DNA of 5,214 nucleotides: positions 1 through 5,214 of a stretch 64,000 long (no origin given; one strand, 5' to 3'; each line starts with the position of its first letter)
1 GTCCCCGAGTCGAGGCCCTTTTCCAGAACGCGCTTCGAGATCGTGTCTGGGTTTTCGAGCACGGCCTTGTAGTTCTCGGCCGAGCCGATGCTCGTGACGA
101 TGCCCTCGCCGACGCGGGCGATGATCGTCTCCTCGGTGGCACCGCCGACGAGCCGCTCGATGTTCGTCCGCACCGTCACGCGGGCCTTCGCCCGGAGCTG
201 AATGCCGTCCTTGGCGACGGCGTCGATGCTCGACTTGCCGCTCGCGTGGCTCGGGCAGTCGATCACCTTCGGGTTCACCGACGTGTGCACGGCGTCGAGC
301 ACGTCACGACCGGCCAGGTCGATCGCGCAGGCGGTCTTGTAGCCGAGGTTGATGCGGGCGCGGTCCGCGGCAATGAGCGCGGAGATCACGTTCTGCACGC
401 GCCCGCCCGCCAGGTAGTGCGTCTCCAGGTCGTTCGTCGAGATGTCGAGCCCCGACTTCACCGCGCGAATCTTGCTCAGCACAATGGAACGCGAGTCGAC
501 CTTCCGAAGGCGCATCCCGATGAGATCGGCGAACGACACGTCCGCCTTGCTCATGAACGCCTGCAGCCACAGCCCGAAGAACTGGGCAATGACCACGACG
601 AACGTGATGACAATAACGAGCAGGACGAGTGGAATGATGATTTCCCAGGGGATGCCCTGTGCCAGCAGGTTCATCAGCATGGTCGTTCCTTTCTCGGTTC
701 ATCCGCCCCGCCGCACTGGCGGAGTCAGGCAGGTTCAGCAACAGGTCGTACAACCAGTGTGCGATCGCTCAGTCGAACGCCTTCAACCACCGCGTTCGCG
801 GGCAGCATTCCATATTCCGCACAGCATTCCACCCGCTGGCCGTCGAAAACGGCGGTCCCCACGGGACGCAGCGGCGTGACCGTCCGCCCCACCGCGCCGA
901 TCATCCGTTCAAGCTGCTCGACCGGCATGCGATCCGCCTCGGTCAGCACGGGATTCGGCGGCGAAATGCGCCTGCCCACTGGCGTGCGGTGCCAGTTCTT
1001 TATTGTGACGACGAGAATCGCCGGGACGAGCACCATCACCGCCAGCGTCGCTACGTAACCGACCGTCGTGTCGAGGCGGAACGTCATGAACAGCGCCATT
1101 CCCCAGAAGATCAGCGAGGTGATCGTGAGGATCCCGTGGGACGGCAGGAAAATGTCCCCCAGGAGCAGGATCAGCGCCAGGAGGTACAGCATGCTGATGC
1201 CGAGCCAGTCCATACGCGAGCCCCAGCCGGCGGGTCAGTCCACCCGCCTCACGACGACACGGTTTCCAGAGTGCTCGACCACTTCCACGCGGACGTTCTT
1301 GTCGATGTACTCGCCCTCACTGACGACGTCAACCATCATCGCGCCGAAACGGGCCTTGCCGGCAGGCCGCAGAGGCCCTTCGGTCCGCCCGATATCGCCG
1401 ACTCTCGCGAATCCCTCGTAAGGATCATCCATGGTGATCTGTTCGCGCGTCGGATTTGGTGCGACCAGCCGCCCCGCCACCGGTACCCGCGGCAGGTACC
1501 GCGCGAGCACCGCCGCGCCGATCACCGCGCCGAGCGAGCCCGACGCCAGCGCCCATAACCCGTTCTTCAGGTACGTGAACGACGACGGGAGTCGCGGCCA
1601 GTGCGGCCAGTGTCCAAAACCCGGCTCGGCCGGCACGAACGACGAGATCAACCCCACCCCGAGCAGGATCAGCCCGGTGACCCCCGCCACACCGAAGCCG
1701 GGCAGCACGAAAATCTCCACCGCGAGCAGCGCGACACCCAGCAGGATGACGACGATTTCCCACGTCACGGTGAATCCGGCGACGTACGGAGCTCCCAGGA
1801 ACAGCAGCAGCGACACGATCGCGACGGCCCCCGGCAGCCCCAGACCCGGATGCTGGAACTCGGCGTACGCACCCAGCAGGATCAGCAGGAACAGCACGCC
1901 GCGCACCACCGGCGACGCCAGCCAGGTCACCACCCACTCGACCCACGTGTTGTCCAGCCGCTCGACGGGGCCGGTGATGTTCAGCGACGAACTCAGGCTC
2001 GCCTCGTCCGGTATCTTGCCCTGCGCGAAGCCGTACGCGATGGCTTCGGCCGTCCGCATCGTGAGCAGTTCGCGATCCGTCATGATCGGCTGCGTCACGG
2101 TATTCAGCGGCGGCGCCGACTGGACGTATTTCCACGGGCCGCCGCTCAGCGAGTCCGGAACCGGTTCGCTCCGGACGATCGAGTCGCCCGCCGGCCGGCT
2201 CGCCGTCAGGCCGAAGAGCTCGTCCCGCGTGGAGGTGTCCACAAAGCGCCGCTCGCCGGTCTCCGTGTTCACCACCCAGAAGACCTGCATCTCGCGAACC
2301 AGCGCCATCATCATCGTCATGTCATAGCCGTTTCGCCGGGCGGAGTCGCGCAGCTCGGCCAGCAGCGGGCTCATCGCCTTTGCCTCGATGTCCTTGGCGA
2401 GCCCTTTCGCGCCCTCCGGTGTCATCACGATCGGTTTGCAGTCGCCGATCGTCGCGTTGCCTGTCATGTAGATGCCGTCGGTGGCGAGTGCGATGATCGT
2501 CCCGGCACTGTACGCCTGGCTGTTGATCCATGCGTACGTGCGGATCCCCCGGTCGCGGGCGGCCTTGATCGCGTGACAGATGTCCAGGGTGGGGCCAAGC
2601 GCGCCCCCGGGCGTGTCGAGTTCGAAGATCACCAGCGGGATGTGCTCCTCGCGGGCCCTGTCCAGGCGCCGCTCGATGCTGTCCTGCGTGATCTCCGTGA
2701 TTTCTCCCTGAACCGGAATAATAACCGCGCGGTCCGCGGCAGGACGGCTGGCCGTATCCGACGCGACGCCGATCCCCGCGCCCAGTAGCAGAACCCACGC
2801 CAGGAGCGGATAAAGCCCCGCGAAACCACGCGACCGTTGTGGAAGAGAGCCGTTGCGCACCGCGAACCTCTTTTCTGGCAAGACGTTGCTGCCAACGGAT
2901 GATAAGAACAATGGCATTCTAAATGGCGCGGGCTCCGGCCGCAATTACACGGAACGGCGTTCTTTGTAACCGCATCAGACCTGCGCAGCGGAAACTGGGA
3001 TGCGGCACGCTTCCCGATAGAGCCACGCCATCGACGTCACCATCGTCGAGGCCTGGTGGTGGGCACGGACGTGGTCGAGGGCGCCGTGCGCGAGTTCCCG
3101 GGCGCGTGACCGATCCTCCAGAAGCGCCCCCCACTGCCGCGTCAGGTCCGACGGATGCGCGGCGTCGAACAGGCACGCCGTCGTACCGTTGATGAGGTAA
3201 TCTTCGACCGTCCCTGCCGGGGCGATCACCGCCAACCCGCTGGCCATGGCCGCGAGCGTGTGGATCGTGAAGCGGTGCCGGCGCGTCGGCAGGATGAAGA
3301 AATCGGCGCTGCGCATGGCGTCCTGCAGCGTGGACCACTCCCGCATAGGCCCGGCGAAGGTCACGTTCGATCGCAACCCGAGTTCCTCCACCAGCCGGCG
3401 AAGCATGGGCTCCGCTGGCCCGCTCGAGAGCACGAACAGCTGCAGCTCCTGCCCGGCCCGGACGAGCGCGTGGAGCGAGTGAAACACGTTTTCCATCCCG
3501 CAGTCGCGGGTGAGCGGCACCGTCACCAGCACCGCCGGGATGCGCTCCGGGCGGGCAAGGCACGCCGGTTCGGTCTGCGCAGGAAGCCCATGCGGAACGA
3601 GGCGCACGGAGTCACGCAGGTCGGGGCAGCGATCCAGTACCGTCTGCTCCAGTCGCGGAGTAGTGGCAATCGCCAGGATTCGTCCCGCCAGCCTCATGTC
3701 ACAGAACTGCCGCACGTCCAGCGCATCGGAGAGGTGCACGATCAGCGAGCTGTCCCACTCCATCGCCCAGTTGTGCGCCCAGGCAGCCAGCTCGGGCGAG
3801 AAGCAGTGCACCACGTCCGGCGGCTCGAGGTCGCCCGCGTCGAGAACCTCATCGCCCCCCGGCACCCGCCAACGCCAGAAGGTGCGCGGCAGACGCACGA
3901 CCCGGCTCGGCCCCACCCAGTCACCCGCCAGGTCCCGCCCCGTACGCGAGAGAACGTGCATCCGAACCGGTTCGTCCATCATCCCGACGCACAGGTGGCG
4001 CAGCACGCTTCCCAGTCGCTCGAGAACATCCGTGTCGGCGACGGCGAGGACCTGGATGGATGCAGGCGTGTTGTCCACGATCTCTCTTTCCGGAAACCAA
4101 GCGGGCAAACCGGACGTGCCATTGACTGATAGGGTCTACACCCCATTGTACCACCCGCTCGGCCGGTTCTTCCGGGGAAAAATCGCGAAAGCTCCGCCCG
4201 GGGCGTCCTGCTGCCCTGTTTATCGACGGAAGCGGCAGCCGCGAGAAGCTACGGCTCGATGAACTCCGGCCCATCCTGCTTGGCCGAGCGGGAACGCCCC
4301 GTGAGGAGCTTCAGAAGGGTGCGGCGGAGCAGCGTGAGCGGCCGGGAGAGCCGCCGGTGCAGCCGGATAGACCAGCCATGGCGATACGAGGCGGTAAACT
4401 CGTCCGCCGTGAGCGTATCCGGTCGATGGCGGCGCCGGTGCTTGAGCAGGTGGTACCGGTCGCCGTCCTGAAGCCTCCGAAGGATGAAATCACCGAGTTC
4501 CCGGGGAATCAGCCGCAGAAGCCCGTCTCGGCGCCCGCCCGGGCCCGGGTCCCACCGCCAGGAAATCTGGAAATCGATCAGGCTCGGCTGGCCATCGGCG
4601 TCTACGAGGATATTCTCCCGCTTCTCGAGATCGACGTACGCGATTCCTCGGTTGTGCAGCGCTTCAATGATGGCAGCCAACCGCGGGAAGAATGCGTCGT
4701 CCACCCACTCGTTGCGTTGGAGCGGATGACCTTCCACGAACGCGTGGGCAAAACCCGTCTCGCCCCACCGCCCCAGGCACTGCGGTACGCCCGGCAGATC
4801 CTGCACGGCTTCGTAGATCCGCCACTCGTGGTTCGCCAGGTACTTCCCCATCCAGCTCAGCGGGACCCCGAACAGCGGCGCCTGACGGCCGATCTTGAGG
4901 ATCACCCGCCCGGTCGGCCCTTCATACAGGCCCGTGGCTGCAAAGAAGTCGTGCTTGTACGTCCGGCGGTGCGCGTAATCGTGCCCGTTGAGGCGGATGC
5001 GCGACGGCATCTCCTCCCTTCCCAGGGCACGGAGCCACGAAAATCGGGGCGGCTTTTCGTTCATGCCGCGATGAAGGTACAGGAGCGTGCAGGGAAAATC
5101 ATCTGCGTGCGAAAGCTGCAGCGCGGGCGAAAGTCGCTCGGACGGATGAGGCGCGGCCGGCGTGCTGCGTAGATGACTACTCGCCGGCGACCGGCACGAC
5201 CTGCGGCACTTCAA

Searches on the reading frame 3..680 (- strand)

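Call 73: search_protein_families(library=pfam, proteins=[window:3-680:-], max_evalue=0.001)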
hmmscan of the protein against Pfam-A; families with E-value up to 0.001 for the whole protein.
window:3-680:- (226 aa): 1 family
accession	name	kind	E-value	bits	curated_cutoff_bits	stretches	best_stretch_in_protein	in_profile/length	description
PF12127.13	FloA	-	3.4e-94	315.9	34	1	19-226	3-205/314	Flotillin-like protein FloA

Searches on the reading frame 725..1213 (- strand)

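Call 60: search_protein_families(library=pfam, proteins=[window:725-1213:-], max_evalue=0.01)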
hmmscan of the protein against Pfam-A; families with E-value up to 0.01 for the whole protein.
window:725-1213:- (162 aa): 2 families
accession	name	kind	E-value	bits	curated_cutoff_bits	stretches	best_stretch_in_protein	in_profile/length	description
PF01957.25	NfeD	-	5.1e-07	30.2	29.1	1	102-157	2-57/57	NfeD-like C-terminal, partner-binding domain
PF24961.1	NfeD_membrane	-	0.001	19.5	26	1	4-67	50-112/119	NfeD integral membrane domain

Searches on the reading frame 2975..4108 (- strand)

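Call 60: search_protein_families(library=pfam, proteins=[window:2975-4108:-], max_evalue=0.01)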
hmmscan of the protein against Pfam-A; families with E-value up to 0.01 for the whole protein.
window:2975-4108:- (377 aa): 5 families
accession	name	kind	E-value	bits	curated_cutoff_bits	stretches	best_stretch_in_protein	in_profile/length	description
PF13692.12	Glyco_trans_1_4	-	1.4e-16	61.5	27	1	205-332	17-142/142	Glycosyl transferases group 1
PF00534.26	Glycos_transf_1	-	7.1e-13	48.9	26.4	1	200-340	25-166/172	Glycosyl transferases group 1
PF13524.12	Glyco_trans_1_2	-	2.9e-06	27.7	25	1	238-357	8-139/144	Glycosyl transferase-like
PF13579.12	Glyco_trans_4_4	-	0.00023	22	29.7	1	34-145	5-117/158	Glycosyl transferase 4-like domain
PF13439.12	Glyco_transf_4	-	0.0018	18.8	28.5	1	34-117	6-93/170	Glycosyltransferase Family 4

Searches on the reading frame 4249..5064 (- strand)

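Call 60: search_protein_families(library=pfam, proteins=[window:4249-5064:-], max_evalue=0.01)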
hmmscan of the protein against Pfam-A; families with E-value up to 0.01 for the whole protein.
window:4249-5064:- (271 aa): 1 family
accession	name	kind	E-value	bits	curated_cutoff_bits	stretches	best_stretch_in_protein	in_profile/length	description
PF00069.31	Pkinase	-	4e-05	23.6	31.7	1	127-171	105-148/263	Protein kinase domain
